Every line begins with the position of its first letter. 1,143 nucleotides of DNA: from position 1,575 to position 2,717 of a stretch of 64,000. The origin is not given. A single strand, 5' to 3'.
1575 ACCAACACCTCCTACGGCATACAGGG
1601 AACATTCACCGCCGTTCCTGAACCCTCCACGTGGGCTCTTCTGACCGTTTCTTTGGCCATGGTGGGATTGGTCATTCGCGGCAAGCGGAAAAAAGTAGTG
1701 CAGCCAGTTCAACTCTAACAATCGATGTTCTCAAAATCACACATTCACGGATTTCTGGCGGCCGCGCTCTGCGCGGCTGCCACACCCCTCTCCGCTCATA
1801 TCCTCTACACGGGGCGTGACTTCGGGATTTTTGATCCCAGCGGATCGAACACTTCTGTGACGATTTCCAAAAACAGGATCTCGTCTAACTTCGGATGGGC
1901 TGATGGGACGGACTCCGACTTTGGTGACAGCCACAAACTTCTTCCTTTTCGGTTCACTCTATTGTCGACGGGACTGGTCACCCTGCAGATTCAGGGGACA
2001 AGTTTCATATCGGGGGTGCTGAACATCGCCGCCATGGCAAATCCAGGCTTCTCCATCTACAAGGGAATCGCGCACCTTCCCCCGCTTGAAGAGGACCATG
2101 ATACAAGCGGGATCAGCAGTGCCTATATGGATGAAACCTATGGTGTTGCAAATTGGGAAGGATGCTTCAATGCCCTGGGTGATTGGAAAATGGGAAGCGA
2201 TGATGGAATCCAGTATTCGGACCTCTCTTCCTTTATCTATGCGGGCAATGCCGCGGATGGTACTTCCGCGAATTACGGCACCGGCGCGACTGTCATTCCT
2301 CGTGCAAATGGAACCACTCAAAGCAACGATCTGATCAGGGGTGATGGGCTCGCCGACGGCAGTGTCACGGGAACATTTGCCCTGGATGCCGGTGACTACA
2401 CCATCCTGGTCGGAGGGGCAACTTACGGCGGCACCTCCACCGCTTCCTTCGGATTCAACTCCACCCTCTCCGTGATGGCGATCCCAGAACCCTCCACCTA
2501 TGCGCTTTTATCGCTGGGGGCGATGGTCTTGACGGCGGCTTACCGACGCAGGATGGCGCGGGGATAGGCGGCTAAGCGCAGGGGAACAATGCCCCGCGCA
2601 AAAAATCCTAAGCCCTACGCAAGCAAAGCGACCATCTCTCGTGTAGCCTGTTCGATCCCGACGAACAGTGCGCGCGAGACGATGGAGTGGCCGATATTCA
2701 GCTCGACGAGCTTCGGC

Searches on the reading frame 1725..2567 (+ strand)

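Call 64: search_protein_families(library=pfam, proteins=[window:1725-2567:+], max_evalue=0.01)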
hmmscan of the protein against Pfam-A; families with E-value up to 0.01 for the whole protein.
window:1725-2567:+ (280 aa): 1 family
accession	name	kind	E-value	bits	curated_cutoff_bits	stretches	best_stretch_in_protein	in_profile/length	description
PF07589.16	PEP-CTERM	-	3.5e-05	24.1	20.7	1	252-276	1-24/24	PEP-CTERM motif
